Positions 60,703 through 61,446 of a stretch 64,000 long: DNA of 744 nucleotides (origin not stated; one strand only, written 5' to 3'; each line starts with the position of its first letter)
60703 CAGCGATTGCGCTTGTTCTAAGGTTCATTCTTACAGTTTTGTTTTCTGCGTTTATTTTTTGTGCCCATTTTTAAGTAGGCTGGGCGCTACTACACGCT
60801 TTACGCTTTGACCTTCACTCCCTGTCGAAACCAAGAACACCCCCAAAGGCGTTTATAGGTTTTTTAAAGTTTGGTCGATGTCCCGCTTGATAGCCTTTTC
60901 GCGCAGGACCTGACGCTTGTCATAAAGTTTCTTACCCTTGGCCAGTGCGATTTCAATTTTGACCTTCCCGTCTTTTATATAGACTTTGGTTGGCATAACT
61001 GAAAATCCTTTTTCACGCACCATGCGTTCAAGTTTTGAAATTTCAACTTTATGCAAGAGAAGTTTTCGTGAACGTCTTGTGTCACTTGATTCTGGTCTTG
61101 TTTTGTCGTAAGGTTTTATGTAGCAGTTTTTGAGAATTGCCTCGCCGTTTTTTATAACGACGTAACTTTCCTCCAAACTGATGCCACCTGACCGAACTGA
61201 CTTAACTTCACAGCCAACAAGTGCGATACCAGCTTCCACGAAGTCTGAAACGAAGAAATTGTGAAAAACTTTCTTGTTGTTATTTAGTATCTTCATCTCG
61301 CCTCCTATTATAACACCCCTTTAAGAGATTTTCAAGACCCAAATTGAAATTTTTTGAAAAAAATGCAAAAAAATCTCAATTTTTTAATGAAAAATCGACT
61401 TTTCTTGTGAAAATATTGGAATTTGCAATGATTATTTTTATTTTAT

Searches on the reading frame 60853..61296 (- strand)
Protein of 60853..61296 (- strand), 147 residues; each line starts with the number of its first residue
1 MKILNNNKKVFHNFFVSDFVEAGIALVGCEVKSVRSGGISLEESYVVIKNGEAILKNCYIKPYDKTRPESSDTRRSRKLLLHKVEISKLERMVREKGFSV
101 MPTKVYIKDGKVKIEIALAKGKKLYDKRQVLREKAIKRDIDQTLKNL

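Call 49: find_encoding_contigs(protein=window:60853-61296:-, flank=7000, max_places=10)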
Protein window:60853-61296:- (147 aa): 15 contigs read that carry it; 10 places shown.
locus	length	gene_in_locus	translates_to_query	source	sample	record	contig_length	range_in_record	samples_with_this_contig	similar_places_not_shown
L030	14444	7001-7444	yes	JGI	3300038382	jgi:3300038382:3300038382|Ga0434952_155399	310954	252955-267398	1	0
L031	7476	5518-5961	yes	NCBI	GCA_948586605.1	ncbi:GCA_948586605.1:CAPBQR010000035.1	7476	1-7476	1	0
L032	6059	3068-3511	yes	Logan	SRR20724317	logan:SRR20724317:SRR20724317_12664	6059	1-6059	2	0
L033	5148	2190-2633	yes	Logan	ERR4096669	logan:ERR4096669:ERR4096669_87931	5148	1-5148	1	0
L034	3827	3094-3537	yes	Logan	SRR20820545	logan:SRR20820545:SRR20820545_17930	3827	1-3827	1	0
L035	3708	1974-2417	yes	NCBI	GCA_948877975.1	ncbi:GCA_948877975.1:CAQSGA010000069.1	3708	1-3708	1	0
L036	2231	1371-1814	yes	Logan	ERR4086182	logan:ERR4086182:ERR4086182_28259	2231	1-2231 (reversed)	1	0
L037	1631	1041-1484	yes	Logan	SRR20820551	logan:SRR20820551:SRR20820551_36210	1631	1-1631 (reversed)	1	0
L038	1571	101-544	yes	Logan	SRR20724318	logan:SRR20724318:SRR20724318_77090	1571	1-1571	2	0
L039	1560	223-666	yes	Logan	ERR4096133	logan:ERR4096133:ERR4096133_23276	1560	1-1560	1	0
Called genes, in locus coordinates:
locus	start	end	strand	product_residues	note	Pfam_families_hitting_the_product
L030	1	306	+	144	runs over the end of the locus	-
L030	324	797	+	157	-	PF00293:NUDIX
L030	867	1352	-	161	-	-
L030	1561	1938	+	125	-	PF01022:HTH_5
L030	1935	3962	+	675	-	PF00403:HMA (weak), PF00122:E1-E2_ATPase, PF00702:Hydrolase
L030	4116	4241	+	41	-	-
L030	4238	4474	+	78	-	-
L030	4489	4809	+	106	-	PF03840:SecG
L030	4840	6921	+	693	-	PF08206:OB_RNB, PF17876:CSD2, PF00773:RNB, PF00575:S1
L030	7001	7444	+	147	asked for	PF01668:SmpB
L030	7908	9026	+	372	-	-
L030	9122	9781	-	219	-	PF03167:UDG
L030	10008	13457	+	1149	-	PF09479:Flg_new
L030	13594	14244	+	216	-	-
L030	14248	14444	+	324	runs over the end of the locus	PF14057:GGGtGRT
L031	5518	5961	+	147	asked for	PF01668:SmpB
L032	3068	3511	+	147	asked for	PF01668:SmpB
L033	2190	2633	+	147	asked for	PF01668:SmpB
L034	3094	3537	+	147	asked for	PF01668:SmpB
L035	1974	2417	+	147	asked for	PF01668:SmpB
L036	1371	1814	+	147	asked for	PF01668:SmpB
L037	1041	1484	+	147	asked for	PF01668:SmpB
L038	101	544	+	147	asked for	PF01668:SmpB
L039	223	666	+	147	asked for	PF01668:SmpB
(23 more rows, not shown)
